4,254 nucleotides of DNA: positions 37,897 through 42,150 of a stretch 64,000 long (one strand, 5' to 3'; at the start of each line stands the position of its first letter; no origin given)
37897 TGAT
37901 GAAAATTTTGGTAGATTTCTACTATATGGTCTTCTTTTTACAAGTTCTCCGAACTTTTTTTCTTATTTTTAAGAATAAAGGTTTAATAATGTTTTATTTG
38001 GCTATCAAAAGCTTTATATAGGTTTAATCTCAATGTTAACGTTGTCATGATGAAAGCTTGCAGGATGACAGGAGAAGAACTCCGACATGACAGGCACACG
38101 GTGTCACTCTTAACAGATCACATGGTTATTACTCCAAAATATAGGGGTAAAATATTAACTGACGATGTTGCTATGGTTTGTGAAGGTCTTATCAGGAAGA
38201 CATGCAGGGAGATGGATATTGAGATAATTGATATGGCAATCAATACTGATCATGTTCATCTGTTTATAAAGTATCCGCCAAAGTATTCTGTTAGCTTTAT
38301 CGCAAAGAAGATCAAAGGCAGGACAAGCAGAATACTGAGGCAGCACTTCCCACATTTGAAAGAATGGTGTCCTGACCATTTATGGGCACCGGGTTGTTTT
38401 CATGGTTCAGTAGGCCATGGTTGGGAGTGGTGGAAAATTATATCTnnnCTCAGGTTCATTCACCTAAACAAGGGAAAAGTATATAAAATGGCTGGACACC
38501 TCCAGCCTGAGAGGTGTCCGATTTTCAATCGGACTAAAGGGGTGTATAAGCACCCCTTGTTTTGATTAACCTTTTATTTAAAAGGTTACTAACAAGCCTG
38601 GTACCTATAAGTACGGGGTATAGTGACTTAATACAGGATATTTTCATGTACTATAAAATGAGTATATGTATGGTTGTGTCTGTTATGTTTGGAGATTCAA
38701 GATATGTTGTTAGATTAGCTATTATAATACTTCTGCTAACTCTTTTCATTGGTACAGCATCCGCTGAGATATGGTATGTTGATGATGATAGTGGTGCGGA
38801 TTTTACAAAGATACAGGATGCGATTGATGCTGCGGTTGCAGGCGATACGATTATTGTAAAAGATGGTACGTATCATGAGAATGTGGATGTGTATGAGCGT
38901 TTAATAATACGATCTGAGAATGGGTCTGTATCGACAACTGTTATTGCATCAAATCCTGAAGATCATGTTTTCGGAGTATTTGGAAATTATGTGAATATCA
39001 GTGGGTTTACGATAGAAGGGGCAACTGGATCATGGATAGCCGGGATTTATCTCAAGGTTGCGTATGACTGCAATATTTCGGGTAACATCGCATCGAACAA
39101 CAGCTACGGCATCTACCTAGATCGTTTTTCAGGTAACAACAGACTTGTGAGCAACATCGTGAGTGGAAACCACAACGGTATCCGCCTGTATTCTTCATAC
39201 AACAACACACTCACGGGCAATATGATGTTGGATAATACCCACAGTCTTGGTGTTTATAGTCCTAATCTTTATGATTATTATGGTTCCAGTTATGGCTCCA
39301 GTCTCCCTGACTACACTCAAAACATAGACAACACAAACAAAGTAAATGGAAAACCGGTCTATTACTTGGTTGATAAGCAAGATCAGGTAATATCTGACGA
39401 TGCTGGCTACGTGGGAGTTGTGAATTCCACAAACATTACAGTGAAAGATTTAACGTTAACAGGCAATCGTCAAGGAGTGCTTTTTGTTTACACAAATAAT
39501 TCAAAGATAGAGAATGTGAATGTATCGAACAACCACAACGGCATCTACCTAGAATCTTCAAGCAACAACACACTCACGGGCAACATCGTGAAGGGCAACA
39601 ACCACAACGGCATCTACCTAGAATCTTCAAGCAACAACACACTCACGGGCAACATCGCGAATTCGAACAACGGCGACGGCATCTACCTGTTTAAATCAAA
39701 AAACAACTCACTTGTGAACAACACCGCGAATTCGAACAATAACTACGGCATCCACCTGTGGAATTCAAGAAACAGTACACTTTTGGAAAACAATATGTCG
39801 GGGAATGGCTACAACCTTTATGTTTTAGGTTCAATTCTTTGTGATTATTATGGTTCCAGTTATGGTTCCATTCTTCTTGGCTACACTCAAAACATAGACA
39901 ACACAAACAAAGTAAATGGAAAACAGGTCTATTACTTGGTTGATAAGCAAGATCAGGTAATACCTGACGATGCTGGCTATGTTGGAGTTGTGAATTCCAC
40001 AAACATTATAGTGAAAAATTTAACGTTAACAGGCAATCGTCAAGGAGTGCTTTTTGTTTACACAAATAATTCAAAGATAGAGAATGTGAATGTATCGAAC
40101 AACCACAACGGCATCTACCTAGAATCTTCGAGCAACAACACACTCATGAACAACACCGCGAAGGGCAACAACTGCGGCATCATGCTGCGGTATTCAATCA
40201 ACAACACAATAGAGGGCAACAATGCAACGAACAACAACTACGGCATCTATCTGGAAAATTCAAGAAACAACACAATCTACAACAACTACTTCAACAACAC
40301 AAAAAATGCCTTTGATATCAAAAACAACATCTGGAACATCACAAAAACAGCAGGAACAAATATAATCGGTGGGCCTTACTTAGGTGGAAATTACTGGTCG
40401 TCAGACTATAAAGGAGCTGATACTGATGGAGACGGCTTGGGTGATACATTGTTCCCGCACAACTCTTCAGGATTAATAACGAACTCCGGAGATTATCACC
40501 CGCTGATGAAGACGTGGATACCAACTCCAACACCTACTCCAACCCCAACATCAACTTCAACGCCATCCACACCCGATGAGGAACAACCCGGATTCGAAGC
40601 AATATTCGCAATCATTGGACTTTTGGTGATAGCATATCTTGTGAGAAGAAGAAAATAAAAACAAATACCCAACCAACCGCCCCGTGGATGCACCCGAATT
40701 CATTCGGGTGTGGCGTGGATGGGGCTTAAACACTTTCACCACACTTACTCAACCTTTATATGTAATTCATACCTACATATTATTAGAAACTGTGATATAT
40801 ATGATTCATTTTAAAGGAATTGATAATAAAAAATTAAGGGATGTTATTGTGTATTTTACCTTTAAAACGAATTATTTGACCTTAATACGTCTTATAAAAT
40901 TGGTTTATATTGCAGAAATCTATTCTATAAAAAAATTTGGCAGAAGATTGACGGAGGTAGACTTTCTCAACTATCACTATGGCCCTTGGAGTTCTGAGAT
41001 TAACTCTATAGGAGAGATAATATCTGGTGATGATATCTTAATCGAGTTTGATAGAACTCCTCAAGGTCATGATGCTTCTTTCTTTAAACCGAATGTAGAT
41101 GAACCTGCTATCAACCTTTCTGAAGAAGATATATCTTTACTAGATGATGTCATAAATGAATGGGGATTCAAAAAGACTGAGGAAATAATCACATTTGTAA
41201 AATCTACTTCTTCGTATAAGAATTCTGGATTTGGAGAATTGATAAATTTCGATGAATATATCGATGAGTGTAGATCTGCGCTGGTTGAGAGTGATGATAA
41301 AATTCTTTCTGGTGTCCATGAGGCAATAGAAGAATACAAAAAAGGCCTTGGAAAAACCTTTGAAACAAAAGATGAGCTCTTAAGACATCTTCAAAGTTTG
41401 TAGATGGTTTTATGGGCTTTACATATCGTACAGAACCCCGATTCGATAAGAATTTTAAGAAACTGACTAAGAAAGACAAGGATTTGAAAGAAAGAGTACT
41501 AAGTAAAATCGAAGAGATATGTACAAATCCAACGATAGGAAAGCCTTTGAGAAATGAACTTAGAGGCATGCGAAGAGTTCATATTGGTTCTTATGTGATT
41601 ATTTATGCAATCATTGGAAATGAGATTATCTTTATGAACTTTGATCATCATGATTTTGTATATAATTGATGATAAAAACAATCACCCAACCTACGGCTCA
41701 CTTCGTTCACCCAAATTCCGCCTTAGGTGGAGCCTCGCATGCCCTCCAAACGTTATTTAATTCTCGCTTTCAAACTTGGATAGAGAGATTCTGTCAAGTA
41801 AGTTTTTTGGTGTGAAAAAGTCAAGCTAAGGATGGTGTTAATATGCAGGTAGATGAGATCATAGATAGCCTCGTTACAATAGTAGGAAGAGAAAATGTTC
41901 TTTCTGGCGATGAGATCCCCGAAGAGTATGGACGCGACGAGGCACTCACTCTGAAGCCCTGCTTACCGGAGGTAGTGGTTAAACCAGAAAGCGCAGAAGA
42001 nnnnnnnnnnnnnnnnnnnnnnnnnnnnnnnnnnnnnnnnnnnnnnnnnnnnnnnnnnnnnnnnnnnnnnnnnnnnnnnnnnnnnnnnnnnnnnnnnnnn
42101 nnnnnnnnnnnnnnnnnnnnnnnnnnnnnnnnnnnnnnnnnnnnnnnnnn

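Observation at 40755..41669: Panacea-domain (PanA-like) protein paired with a RelE/ParE-fold toxin, a candidate PanAT-type TA module in an archaeon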

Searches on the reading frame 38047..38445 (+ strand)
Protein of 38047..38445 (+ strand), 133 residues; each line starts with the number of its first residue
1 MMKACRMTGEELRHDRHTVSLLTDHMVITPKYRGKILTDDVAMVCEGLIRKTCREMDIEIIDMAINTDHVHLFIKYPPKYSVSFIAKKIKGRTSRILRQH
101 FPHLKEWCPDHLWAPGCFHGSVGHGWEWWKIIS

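Call 3: search_protein_families(library=pfam, proteins=[window:38047-38445:+], max_evalue=1)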
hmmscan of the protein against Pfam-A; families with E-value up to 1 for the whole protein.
window:38047-38445:+ (133 aa): 1 family
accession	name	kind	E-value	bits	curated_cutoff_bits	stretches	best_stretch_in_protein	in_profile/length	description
PF01797.21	Y1_Tnp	-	2.9e-29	102.1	23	1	19-124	2-108/121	Transposase IS200 like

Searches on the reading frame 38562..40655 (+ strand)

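Call 3: search_protein_families(library=pfam, proteins=[window:38562-40655:+], max_evalue=1)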
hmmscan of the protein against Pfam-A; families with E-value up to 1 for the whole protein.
window:38562-40655:+ (698 aa): 5 families
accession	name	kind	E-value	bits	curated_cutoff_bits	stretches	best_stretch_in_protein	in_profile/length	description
PF05048.19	NosD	-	6.3e-69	232.1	23.6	3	474-618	63-212/212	Periplasmic copper-binding protein (NosD)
PF13229.12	Beta_helix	-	2.1e-44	151.4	25.9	3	284-411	26-156/158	Right handed beta helix region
PF18204.6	PGF-CTERM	-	8.3e-10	38.8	18.8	1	675-697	1-23/23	PGF-CTERM motif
PF12708.12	Pect-lyase_RHGA_epim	-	0.0021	18.3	27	3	476-539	149-209/213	Rhamnogalacturonase A/epimerase, pectate lyase-like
PF03344.20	Daxx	-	0.029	14.9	27.6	0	456-503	38-82/99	Daxx N-terminal Rassf1C-interacting domain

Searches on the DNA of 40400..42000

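Call 57: search_rna_families(source=window, start=40400, end=42000, threshold=evalue, max_evalue=1)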
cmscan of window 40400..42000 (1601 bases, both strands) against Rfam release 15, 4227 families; matches with E-value up to 1: 0.
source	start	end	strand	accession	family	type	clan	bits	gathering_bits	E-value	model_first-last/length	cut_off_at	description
